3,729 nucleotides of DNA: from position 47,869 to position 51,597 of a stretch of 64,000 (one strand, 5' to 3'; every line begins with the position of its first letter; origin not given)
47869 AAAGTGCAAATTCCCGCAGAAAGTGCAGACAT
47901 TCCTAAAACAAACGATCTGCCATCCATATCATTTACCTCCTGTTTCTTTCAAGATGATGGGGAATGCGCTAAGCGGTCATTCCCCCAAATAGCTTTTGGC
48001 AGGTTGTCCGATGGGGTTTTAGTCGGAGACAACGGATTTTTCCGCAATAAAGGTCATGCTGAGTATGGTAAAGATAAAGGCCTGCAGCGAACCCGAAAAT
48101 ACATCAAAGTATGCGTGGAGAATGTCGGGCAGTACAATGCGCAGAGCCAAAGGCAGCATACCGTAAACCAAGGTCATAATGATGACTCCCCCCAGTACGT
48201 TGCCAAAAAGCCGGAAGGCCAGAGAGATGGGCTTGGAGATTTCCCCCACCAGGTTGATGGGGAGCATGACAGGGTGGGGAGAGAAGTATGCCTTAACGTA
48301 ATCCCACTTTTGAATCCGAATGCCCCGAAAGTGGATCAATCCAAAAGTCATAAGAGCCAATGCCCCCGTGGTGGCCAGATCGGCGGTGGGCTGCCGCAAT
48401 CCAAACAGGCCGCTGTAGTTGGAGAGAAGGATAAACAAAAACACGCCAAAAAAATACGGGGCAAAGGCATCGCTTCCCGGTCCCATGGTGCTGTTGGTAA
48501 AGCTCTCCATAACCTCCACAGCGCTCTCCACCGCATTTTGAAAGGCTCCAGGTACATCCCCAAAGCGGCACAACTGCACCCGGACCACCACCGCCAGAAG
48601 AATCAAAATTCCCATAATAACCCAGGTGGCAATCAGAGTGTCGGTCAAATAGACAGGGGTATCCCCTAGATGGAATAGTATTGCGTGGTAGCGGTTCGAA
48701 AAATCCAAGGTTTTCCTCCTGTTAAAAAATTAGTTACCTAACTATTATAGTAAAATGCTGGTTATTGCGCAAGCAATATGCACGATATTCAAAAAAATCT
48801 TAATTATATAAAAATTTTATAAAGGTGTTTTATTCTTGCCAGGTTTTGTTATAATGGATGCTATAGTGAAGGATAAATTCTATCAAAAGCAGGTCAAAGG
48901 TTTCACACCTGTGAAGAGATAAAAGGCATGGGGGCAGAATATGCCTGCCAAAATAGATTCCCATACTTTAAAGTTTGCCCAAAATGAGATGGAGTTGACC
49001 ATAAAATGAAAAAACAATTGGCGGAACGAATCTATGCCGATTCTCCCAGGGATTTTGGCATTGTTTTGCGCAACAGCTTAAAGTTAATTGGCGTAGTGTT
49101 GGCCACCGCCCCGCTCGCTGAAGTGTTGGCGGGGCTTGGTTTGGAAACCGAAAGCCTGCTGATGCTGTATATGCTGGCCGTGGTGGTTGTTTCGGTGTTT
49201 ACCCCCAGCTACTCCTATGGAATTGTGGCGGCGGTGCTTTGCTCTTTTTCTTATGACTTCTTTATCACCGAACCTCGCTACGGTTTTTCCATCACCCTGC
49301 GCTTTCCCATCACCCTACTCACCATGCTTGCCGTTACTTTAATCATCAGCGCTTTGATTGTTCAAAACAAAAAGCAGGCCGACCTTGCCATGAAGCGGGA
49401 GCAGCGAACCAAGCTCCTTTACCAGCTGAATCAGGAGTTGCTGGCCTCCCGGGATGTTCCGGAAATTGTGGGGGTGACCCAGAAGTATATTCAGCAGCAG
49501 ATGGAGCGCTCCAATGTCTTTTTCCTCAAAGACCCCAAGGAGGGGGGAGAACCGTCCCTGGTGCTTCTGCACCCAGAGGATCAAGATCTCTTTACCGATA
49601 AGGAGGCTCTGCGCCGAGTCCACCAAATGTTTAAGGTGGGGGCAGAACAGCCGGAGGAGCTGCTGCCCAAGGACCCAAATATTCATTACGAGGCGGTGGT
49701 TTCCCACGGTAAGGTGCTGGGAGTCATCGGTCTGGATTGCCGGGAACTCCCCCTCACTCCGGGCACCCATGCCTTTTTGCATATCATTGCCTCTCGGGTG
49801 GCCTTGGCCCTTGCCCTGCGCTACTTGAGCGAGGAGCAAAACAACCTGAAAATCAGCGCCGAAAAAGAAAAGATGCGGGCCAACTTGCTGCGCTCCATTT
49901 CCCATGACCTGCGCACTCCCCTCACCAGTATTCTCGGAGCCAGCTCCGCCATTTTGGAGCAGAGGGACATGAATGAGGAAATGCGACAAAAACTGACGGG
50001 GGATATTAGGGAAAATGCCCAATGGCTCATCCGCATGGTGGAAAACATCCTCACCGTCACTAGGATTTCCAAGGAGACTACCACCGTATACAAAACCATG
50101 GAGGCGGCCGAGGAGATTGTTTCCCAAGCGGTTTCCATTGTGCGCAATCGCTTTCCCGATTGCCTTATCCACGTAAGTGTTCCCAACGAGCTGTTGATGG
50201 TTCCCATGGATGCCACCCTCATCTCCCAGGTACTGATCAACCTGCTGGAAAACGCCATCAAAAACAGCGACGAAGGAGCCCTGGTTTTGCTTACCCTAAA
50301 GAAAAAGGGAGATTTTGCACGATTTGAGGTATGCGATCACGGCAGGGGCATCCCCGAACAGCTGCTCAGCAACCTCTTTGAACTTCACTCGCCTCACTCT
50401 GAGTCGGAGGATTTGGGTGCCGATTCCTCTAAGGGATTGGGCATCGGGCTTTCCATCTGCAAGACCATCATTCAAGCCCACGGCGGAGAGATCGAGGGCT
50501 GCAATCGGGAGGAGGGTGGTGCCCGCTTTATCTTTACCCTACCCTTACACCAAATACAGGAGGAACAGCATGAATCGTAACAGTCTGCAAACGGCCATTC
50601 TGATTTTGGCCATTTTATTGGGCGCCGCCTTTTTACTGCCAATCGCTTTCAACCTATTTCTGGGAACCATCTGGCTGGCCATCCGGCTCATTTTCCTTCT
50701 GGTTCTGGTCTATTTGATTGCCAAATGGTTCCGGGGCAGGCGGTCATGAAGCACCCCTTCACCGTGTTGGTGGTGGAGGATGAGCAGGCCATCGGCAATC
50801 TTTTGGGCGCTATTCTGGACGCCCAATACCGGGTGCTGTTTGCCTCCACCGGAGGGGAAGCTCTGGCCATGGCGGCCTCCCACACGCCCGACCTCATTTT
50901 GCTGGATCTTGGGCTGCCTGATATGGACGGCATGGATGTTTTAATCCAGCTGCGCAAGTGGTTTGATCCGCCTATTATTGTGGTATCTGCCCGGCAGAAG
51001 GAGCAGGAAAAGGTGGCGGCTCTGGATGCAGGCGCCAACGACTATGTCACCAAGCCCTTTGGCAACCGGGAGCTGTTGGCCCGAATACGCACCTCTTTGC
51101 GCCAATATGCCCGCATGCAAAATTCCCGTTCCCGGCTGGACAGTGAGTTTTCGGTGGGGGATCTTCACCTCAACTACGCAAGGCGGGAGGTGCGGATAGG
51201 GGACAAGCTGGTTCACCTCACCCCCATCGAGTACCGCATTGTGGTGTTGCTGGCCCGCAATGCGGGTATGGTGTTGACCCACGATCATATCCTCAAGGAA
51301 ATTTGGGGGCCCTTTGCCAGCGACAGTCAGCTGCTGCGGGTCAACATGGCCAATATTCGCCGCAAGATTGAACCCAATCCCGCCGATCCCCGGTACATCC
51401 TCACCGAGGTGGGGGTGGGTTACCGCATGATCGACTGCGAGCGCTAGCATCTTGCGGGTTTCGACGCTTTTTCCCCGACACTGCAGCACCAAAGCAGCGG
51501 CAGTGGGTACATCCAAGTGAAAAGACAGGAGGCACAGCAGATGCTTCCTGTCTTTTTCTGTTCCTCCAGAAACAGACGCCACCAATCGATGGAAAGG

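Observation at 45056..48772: A self-contained F-type ATPase operon encoding only a, c, b, delta and alpha (no gamma, beta or epsilon)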

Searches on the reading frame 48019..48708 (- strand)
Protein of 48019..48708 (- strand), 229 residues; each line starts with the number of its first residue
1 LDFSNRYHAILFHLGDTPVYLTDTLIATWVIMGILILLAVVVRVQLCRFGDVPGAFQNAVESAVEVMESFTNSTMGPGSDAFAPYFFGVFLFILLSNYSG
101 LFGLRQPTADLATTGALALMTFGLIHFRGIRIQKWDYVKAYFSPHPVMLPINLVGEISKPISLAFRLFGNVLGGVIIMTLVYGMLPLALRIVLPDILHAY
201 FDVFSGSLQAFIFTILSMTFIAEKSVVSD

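Call 5: search_protein_families(library=ncbifam, proteins=[window:48019-48708:-], max_evalue=0.01)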
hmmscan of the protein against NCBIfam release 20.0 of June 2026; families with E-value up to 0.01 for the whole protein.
window:48019-48708:- (229 aa): 14 families
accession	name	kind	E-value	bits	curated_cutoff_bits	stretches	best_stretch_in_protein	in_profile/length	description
NF004486.0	PRK05815.3-4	equivalog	1.5e-52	178.6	272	1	20-223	24-221/224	F0F1 ATP synthase subunit A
NF004484.0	PRK05815.3-2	equivalog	1.7e-49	168.7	234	1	11-222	9-221/226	F0F1 ATP synthase subunit A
NF009955.0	PRK13421.1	equivalog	7.1e-42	143.4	302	1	7-223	7-215/231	F0F1 ATP synthase subunit A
NF004481.0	PRK05815.2-3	equivalog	7.9e-39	133.6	227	1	19-224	16-217/225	F0F1 ATP synthase subunit A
NF009954.0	PRK13420.1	equivalog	3.7e-37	128.3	272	1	5-223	5-215/229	F0F1 ATP synthase subunit A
NF004485.0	PRK05815.3-3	equivalog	2e-34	119.3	249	1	24-223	24-250/281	F0F1 ATP synthase subunit A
TIGR01131.1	ATP_synt_6_or_A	equivalog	3.8e-33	115.3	102.6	1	29-224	20-226/227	F0F1 ATP synthase subunit A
TIGR03306.1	altF1_A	exception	1.2e-32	113.3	302.1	1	19-223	14-214/217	alternate F1F0 ATPase, F0 subunit A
NF004479.0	PRK05815.1-4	equivalog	1.7e-32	112.6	268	1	24-224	18-233/238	F0F1 ATP synthase subunit A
NF004487.0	PRK05815.3-5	equivalog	9e-30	103.9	224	1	24-224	29-236/269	F0F1 ATP synthase subunit A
NF004482.0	PRK05815.2-4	equivalog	3.1e-24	86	225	1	26-223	32-246/252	F0F1 ATP synthase subunit A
NF004477.0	PRK05815.1-1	equivalog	1.1e-22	80.8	280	1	22-223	41-263/268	F0F1 ATP synthase subunit A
NF009953.0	PRK13419.1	equivalog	5.1e-22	78.6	460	1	14-225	102-330/346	F0F1 ATP synthase subunit A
NF009952.0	PRK13417.1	equivalog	9.9e-07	28.5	531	1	107-222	218-346/352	F0F1 ATP synthase subunit A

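Call 6: search_protein_families(library=pfam, proteins=[window:48019-48708:-], max_evalue=0.01)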
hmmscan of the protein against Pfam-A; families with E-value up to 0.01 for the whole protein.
window:48019-48708:- (229 aa): 1 family
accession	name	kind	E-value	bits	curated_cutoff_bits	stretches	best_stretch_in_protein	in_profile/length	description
PF00119.25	ATP-synt_A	-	1e-49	169.8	33.9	1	26-221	2-216/217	ATP synthase A chain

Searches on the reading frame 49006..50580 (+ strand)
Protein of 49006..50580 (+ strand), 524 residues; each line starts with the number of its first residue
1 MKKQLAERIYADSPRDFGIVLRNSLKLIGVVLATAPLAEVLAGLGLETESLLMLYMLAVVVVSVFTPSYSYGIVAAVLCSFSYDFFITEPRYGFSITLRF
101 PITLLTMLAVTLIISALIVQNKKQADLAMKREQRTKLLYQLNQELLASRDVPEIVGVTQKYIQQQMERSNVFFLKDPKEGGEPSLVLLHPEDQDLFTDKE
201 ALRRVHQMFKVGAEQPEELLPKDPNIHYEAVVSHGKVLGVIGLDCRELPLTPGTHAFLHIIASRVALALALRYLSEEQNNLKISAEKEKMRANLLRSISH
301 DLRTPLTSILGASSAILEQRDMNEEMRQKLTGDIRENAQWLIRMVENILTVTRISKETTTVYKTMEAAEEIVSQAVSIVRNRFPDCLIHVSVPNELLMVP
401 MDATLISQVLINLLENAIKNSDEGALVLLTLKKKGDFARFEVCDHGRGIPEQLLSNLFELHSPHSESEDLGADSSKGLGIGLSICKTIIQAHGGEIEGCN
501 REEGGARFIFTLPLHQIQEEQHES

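Call 50: search_protein_families(library=ncbifam, proteins=[window:49006-50580:+], max_evalue=0.00001)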
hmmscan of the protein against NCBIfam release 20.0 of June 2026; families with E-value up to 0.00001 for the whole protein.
window:49006-50580:+ (524 aa): 77 families (the best 25 are shown)
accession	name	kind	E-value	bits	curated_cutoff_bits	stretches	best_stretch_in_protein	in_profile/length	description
NF007793.0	PRK10490.1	equivalog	6.6e-74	249.4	1123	1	44-519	421-887/895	two-component system sensor histidine kinase KdpD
NF006800.0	PRK09303.1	equivalog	3.5e-39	134.8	342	1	272-518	135-381/383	histidine kinase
NF047874.1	MASE3_PAS_HK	subfamily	9.3e-37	127.1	560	1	275-522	382-633/655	MASE3 domain-containing sensor histidine kinase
NF046044.1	PnpS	equivalog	2.9e-36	125.3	400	1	287-513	166-390/390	two-component system histidine kinase PnpS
NF008312.0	PRK11100.1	equivalog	1.5e-34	119.6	356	1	270-515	235-475/477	two-component system sensor histidine kinase CreC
NF033092.0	HK_WalK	equivalog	3e-32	112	725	1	288-514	369-594/594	cell wall metabolism sensor histidine kinase WalK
TIGR01386.1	cztS_silS_copS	subfamily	2.8e-31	109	292.55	1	298-513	248-457/457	heavy metal sensor histidine kinase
TIGR02956.1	TMAO_torS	equivalog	4.5e-31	107.8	676.5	1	288-522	461-690/967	TMAO reductase system sensor histidine kinase/response regulator TorS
TIGR02966.1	phoR_proteo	equivalog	1e-30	106.9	334.2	1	287-511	110-332/333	phosphate regulon sensor histidine kinase PhoR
NF047465.1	hybrid_HK_LvrA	exception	1.5e-30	105.9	1200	1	280-515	191-423/819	hybrid histidine kinase/response regulator LvrA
NF033091.0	HK_VanS_ACDEFG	equivalog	5.7e-30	104.4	400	1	278-501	60-282/293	vancomycin resistance histidine kinase VanS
NF011874.0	PRK15347.1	equivalog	2.4e-27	95.4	852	1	281-521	387-621/921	two component system sensor kinase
NF008099.0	PRK10841.1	equivalog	5.2e-27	94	920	1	288-522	467-698/949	two-component system sensor histidine kinase RcsC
NF008468.0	PRK11360.1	equivalog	5.5e-27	94.4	646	1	294-520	399-614/616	two-component system sensor histidine kinase AtoS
NF008302.0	PRK11091.1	equivalog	1.2e-26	93.2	838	1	286-522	278-513/779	aerobic respiration two-component sensor histidine kinase ArcB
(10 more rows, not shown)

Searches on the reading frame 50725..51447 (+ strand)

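Call 50: search_protein_families(library=ncbifam, proteins=[window:50725-51447:+], max_evalue=0.00001)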
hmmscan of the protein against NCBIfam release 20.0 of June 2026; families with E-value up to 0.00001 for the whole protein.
window:50725-51447:+ (240 aa): 95 families (the best 25 are shown)
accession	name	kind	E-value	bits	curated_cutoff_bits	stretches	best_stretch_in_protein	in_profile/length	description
NF007820.0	PRK10529.1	equivalog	9.1e-64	214.9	325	1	13-236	3-224/225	two-component system response regulator KdpE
NF040689.1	MtrAB_MtrA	equivalog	1.9e-55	187.6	300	1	14-235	1-218/219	MtrAB system response regulator MtrA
NF040534.1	resp_reg_YycF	equivalog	1.7e-52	178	340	1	13-235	2-227/231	response regulator YycF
NF045944.1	ResRegRpaBCyano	equivalog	8.6e-51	172.5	330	1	15-235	1-227/229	response regulator transcription factor RpaB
NF033117.2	vanR_ACDEGLN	exception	1.7e-46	158.6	350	1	14-235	1-225/226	VanR-ABDEGLN family response regulator transcription factor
TIGR02154.1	PhoB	equivalog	2.5e-43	148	296.2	1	13-235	4-225/226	phosphate regulon transcriptional regulator PhoB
TIGR01387.1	cztR_silR_copR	subfamily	3.7e-42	144.4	279.2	1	14-234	1-217/218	heavy metal response regulator transcription factor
NF041733.1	resp_reg_CseB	equivalog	3.8e-42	144.2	350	1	13-235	2-226/228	two-component system response regulator CseB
NF033120.0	vanR_FM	exception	1.3e-41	142.8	460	1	12-234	4-228/231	vancomycin resistance response regulator transcription factor, VanR-F/VanR-M family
NF007982.1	PRK10710.1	equivalog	1.4e-40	139.3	380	1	12-235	8-227/235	envelope stress response regulator BaeR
NF045991.1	RespRegCtrARhodob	equivalog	1.3e-39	136.2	350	1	14-235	3-221/224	response regulator transcription factor CtrA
NF008296.0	PRK11083.1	equivalog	1.9e-39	135.4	273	1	13-234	5-224/228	two-component system response regulator CreB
NF053854.1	RespRegPhoBBctds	equivalog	4.4e-38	130.9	270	1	14-234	1-223/225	two-component system response regulator PhoB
NF007928.2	PRK10643.1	equivalog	3.6e-36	124.8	330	1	14-234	3-215/216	two-component system response regulator PmrA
NF008567.0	PRK11517.1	equivalog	9.3e-36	123.3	353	1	14-236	3-219/223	response regulator transcription factor HprR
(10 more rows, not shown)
